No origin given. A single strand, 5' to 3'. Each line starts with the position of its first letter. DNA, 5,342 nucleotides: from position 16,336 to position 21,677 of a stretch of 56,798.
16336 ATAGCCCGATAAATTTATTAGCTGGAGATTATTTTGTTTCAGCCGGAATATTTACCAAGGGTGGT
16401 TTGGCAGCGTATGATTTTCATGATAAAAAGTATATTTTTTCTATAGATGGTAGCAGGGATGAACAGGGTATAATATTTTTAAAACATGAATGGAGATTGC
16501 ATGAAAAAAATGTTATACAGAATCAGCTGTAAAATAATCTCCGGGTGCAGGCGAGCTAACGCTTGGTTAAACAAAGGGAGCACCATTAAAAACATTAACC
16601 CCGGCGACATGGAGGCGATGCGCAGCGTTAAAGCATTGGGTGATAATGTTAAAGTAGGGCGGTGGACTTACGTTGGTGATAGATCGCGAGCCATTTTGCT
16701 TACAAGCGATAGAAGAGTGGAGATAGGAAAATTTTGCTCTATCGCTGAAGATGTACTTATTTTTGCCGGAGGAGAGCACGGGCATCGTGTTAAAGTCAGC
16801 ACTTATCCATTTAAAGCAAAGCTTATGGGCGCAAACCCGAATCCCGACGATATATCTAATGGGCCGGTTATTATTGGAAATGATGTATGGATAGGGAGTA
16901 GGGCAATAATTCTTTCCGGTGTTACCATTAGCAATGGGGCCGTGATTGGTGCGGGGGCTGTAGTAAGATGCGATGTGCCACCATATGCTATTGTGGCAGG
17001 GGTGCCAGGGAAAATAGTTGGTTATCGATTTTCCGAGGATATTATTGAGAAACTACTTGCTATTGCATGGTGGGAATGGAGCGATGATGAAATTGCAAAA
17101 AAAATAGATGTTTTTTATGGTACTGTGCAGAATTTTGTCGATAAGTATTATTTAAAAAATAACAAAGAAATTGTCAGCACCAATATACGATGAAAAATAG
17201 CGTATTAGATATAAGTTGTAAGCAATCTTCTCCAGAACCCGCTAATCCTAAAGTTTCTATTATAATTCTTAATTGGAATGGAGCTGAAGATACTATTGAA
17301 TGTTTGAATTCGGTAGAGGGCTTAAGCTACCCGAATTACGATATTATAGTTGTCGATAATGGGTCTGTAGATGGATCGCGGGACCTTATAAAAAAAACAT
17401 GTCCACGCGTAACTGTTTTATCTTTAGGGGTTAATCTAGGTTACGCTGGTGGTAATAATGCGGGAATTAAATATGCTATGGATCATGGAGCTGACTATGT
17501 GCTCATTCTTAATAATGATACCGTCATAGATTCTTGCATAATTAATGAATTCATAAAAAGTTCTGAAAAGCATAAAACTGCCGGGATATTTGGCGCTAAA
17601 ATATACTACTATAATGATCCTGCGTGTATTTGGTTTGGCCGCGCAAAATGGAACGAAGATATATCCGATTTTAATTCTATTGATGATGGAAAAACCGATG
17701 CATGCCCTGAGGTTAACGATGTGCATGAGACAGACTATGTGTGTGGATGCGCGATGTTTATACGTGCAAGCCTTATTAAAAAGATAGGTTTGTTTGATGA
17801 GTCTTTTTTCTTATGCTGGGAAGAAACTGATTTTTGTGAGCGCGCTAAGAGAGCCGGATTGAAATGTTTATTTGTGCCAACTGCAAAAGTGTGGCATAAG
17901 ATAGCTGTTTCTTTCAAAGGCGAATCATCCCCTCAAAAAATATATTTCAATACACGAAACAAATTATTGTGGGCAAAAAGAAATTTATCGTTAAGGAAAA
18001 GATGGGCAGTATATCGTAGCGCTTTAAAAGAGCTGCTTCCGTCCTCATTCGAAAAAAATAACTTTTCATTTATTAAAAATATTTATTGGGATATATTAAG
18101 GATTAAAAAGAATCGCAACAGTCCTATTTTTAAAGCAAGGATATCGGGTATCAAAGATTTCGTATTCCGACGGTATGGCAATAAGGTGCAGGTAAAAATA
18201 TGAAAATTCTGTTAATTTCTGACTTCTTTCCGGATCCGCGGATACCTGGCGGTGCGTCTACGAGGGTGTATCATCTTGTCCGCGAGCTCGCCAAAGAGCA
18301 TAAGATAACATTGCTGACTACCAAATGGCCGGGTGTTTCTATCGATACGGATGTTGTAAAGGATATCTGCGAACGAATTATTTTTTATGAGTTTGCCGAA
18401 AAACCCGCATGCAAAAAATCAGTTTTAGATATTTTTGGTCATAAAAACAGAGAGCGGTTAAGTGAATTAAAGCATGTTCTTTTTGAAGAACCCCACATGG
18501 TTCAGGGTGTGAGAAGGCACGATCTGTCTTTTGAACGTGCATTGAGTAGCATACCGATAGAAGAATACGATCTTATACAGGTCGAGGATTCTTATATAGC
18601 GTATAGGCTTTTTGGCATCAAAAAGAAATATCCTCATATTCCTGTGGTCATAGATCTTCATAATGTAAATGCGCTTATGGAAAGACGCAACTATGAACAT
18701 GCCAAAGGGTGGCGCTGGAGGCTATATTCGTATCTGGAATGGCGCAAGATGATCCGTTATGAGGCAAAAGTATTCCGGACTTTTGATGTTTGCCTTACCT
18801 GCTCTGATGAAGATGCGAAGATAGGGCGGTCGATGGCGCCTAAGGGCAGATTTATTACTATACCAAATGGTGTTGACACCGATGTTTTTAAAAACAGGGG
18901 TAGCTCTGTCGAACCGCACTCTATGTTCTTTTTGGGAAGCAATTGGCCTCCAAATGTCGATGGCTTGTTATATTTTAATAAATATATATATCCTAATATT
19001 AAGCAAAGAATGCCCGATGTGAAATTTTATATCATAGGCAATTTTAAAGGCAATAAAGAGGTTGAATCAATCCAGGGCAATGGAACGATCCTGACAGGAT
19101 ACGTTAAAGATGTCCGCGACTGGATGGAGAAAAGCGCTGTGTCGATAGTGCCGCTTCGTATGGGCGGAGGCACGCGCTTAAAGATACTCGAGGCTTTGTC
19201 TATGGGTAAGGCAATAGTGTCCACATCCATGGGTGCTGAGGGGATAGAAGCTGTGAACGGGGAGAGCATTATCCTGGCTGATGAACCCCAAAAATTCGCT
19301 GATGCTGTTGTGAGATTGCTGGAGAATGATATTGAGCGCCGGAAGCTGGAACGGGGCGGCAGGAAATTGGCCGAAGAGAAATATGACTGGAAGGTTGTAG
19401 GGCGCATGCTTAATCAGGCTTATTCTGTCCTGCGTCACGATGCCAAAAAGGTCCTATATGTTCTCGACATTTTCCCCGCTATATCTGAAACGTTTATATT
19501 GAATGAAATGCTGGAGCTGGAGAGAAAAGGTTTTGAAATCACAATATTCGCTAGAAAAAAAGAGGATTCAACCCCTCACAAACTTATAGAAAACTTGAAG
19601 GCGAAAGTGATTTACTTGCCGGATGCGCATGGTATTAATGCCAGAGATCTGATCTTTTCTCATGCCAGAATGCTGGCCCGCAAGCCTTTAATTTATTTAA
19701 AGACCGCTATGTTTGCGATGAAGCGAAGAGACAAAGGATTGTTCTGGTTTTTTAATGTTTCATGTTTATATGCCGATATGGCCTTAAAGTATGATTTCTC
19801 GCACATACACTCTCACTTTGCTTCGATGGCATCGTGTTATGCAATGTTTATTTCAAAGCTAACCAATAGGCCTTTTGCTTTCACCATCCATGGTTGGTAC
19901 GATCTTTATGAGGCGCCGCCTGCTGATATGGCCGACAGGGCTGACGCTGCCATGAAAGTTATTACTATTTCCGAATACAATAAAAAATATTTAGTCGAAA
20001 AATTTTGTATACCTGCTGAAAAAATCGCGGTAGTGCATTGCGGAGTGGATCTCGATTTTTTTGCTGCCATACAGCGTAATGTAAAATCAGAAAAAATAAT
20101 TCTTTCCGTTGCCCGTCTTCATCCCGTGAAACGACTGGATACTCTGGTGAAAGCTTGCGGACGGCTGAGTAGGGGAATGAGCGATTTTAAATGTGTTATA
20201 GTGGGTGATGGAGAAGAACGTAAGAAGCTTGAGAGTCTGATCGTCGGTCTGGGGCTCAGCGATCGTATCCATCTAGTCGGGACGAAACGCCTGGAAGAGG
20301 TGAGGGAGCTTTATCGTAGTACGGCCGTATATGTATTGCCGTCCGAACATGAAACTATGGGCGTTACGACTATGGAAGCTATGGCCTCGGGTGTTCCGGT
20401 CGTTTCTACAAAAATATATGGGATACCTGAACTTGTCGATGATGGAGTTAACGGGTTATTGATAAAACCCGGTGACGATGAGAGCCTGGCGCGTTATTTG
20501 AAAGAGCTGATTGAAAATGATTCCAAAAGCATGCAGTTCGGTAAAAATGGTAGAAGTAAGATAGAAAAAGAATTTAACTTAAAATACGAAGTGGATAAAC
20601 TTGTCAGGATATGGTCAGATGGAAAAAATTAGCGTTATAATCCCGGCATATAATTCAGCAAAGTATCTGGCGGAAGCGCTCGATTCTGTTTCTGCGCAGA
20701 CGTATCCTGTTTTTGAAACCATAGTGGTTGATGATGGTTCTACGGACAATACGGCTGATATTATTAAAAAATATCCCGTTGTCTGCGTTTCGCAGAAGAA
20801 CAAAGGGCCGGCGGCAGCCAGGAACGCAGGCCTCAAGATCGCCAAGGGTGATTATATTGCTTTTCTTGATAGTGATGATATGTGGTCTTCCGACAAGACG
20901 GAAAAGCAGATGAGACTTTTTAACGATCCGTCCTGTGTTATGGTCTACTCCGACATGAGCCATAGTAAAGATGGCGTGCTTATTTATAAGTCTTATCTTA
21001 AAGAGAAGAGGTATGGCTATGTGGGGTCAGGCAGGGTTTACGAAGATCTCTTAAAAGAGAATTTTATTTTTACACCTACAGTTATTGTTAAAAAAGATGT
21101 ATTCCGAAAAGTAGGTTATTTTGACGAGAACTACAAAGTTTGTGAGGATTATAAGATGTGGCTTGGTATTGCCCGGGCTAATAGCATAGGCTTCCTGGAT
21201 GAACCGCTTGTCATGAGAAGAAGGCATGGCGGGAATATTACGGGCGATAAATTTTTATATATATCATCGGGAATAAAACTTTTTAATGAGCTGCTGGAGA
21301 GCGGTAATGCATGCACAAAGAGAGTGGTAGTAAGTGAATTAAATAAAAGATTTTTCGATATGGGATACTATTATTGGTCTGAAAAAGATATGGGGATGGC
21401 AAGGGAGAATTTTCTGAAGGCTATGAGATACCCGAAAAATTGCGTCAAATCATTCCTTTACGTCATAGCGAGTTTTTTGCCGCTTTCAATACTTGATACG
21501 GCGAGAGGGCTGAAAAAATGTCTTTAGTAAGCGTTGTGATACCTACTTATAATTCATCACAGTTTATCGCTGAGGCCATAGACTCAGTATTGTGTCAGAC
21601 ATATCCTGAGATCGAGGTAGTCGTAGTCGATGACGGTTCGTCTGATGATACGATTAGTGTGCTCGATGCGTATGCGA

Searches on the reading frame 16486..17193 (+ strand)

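Call 32: search_protein_families(library=pfam, max_evalue=1e-7, proteins=[window:16486-17193:+])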
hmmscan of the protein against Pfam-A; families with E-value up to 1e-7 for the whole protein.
window:16486-17193:+ (235 aa): 2 families
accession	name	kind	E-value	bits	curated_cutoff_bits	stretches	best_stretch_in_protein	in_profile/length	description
PF00132.30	Hexapep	-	9.6e-13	47.7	27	1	128-161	2-35/36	Bacterial transferase hexapeptide (six repeats)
PF14602.12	Hexapep_2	-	9.3e-08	32.1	27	0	127-160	1-32/34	Hexapeptide repeat of succinyl-transferase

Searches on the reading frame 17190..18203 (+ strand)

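Call 32: search_protein_families(library=pfam, max_evalue=1e-7, proteins=[window:17190-18203:+])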
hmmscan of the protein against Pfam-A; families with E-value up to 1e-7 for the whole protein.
window:17190-18203:+ (337 aa): 2 families
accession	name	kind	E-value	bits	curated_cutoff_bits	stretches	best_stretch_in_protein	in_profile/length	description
PF00535.33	Glycos_transf_2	-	2.4e-20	73.6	23.3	1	23-195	1-164/168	Glycosyl transferase family 2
PF13641.12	Glyco_tranf_2_3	-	3.2e-10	40.8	27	1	20-238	1-213/230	Glycosyltransferase like family 2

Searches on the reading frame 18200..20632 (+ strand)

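Call 32: search_protein_families(library=pfam, max_evalue=1e-7, proteins=[window:18200-20632:+])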
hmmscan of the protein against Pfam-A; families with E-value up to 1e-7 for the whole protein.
window:18200-20632:+ (810 aa): 6 families
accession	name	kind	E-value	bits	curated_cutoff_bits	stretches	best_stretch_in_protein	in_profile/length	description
PF13692.12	Glyco_trans_1_4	-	1.5e-64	216.9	27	2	632-773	2-142/142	Glycosyl transferases group 1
PF00534.26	Glycos_transf_1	-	2.7e-57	193.5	26.4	2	625-786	9-171/172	Glycosyl transferases group 1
PF13439.12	Glyco_transf_4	-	3.9e-33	115.3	28.5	2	430-619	5-169/170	Glycosyltransferase Family 4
PF13524.12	Glyco_trans_1_2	-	1.6e-16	61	25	0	677-801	27-142/144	Glycosyl transferase-like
PF13579.12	Glyco_trans_4_4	-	3.3e-13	50.7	29.7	0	432-615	6-158/158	Glycosyl transferase 4-like domain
PF20706.3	GT4-conflict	-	2.5e-09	37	26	1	608-752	173-326/385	Family 4 Glycosyltransferase in conflict systems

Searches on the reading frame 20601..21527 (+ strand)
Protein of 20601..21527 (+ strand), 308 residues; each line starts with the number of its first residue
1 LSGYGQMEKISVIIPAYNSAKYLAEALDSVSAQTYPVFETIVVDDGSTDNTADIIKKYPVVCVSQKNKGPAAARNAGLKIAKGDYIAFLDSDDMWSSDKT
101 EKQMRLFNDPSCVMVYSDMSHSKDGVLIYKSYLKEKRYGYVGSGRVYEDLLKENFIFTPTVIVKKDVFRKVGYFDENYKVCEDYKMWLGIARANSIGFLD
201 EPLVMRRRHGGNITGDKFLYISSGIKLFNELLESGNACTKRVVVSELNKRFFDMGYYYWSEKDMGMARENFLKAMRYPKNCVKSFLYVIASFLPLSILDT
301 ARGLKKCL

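Call 32: search_protein_families(library=pfam, max_evalue=1e-7, proteins=[window:20601-21527:+])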
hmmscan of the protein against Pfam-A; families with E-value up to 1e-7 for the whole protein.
window:20601-21527:+ (308 aa): 3 families
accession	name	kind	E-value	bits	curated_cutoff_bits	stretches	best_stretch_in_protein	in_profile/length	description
PF00535.33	Glycos_transf_2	-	1.1e-38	133.2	23.3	1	11-171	1-167/168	Glycosyl transferase family 2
PF10111.15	Glyco_tranf_2_2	-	8.2e-21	75.1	27.3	1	11-193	1-202/276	Glycosyltransferase like family 2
PF13641.12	Glyco_tranf_2_3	-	2.5e-15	57.6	27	1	10-193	3-197/230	Glycosyltransferase like family 2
